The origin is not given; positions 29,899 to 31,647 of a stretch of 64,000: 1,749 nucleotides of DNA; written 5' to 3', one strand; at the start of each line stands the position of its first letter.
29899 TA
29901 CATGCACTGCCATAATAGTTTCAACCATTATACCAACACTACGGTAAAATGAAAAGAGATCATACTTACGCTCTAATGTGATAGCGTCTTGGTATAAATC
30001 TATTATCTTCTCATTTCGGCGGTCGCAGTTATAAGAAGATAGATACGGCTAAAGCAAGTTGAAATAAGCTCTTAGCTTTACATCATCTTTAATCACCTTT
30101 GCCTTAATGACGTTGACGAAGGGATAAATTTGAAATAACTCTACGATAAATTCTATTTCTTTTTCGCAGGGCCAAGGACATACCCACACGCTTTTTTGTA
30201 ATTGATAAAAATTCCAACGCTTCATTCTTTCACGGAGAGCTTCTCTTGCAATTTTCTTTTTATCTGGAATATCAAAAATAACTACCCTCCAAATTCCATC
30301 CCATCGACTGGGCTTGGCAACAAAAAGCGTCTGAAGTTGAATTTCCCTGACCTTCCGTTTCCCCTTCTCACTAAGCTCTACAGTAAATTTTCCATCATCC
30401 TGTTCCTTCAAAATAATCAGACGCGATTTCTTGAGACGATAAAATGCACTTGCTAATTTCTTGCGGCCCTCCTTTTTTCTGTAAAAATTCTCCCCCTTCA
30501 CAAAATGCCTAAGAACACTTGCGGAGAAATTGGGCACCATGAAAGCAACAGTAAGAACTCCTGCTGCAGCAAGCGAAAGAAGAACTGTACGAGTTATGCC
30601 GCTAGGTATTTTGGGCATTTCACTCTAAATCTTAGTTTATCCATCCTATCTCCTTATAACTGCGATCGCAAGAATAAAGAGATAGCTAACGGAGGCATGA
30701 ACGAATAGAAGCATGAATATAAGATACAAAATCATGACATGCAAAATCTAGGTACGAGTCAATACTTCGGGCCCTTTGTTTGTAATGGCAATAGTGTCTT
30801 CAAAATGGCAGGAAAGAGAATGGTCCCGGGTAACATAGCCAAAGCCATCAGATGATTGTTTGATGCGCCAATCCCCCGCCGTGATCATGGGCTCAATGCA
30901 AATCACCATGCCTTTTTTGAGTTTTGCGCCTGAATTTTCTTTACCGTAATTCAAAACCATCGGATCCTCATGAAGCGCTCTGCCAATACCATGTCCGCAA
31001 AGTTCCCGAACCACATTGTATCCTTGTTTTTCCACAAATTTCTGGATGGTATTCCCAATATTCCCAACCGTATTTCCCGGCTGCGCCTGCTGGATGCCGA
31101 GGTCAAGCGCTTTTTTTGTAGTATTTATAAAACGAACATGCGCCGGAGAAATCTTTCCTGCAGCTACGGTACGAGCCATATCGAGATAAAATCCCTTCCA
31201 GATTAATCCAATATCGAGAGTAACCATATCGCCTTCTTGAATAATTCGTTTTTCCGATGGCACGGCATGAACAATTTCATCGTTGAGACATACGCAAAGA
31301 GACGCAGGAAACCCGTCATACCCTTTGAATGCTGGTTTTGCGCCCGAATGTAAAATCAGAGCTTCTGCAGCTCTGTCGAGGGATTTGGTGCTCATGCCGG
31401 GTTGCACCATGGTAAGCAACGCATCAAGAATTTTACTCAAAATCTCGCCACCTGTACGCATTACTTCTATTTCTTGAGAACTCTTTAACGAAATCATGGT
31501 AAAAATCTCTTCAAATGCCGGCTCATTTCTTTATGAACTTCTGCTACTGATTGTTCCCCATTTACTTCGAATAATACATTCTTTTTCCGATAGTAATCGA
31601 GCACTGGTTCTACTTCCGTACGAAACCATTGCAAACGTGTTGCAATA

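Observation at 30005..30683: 36-bp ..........-centred palindrome in three intergenic copies, two bracketing a PaaX/Cas2-fold regulator-like gene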

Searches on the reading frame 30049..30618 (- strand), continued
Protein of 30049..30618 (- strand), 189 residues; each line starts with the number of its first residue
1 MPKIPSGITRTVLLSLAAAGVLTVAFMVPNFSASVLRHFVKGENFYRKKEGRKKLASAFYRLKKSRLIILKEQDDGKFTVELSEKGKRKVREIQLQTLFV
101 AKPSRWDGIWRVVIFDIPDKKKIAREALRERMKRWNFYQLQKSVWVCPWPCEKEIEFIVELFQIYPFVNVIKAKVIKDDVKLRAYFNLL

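Call 77: search_protein_representatives(alignment_id=A2)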
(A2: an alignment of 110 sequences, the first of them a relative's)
Query: 110 sequences, 189 profile positions. Proteins with E-value up to 0.001 (for the whole library): 5817; up to 1e-10: 3170; up to 1e-30: 731. The best 150 are listed.
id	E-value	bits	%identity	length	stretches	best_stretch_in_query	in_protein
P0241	1.8e-72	259.5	-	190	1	1-189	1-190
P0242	2.4e-69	249.4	-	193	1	1-188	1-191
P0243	1.7e-58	214.0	-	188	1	1-188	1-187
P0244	3.5e-57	209.7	-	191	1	5-188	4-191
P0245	6.2e-57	208.9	-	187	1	1-189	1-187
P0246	9.2e-56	205.0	-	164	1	1-152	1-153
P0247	3.7e-54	199.8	-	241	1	8-188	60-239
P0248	6.4e-53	195.8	-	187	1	2-188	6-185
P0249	3.5e-52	193.4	-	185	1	4-187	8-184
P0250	3.7e-51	190.0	-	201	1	7-187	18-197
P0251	3.7e-51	190.0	-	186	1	1-189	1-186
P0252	5.1e-51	189.6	-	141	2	102-188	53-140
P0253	6.7e-51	189.2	-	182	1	10-188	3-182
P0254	9.7e-51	188.7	-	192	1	6-188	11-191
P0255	1.6e-50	187.9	-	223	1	7-187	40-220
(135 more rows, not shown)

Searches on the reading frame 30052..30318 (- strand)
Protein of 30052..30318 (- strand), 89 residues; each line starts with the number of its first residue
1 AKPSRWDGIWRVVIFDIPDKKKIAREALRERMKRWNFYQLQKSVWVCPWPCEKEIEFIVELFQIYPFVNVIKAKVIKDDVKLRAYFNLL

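Call 71: search_solved_structures(query=window:30052-30318:-, max_evalue=10, show_alignments=5)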
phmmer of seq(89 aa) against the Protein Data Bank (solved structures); distinct sequences matched with E-value up to 10: 6.
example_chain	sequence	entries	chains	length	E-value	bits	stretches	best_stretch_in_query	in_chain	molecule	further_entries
9q78_C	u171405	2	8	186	0.016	18.7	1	29-75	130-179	Putative Eukaryotic translation initiation factor 4E type 6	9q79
3kfw_X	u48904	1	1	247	0.62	13.5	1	4-56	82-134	Uncharacterized protein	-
5i2h_A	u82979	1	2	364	0.65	13.5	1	9-55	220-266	O-methyltransferase family 2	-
3afo_A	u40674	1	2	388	0.76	13.3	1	40-79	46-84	NADH kinase POS5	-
7km6_L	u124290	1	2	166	1.4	12.4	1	29-74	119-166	5G7 human monoclonal FAB light chain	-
5xcs_B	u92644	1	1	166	1.4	12.4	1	29-74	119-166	VL-SARAH(M24C) chimera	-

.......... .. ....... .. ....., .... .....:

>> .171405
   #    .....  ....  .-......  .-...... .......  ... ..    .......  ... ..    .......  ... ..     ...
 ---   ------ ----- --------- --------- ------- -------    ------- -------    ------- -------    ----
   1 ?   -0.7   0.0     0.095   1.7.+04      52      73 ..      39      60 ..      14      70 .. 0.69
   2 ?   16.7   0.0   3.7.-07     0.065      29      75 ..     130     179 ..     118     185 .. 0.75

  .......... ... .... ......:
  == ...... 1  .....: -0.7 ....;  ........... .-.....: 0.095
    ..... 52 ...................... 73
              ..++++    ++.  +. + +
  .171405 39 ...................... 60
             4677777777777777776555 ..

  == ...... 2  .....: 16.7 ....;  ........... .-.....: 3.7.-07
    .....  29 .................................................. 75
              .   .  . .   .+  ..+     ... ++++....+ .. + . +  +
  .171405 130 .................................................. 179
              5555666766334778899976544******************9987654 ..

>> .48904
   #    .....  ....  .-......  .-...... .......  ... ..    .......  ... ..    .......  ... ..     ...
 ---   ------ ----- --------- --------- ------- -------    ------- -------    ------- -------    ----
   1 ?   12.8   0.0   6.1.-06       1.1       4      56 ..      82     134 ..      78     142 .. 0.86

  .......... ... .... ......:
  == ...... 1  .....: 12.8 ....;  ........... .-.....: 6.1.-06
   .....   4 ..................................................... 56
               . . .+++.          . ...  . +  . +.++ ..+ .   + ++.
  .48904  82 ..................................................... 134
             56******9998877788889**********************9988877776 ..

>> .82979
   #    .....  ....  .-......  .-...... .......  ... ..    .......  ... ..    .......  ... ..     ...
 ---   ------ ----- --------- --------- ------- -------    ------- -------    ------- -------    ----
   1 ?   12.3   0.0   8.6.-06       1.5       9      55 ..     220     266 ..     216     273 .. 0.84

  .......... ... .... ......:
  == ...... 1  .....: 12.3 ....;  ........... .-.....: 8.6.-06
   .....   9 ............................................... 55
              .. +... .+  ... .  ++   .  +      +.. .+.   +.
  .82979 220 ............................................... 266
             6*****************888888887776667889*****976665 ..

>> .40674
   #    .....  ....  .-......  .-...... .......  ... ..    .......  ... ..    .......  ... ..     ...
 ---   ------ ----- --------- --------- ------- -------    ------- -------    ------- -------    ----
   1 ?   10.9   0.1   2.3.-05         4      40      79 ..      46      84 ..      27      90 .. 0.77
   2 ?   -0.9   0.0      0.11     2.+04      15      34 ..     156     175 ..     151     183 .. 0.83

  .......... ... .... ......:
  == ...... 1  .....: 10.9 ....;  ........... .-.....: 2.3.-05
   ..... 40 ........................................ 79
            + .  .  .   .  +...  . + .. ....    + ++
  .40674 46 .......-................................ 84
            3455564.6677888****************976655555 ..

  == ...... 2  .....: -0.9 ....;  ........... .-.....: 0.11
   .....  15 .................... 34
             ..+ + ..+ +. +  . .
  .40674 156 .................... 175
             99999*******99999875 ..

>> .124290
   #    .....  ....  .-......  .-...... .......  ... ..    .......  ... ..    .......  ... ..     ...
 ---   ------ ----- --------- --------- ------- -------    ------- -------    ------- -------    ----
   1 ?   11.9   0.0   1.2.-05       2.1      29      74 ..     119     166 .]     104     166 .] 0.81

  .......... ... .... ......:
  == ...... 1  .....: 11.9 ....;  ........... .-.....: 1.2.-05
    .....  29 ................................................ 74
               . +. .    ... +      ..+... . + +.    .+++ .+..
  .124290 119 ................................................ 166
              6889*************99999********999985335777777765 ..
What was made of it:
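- Tried and rejected: phmmer with the C-terminal domain found no Cas2 chains (call 71).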

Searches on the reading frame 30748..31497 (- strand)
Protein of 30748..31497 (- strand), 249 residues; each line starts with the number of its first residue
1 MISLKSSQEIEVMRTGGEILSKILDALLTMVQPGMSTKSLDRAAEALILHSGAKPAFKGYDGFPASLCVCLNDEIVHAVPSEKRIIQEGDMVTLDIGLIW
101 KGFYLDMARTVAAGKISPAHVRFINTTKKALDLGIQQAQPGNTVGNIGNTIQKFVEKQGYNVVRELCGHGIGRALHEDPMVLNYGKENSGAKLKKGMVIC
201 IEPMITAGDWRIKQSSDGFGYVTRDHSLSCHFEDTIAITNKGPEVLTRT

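Call 53: find_related_loci(query=window:30748-31497:-, collection=metagenome_contigs, flank=4000)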
Query window:30748-31497:- (249 aa) in metagenome_contigs; peptide patterns used: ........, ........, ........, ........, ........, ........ (x = any residue, [..] = any of these).
600 stretches matched a pattern (row limit reached: there are more); 581 encode a relative of the query (tblastn E <= 1e-3); the best 80 are kept; 80 distinct loci.
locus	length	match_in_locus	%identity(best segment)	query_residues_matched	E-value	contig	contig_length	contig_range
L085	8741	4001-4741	63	1-247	4e-112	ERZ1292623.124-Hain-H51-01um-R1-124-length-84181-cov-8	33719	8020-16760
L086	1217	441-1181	62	1-248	2e-120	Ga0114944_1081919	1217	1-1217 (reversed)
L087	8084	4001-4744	60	1-248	5e-106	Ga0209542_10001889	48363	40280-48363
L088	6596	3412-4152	60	1-248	7e-106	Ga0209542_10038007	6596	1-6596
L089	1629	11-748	60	1-247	4e-109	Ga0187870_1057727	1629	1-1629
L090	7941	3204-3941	59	1-247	3e-102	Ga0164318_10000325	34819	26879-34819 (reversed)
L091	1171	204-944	57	1-248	5e-110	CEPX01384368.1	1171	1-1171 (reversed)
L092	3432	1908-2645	58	1-247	9e-102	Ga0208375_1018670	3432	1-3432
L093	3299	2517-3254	59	1-247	1e-101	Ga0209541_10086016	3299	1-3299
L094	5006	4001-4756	57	1-248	2e-99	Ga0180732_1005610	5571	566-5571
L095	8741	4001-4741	57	1-247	1e-99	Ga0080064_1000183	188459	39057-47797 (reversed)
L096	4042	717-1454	58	1-247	6e-100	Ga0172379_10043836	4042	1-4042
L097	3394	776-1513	59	1-247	7e-101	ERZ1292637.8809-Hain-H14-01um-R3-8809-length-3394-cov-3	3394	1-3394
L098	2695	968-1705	57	1-247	1e-101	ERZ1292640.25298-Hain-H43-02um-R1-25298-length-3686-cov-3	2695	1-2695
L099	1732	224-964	60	1-248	7e-105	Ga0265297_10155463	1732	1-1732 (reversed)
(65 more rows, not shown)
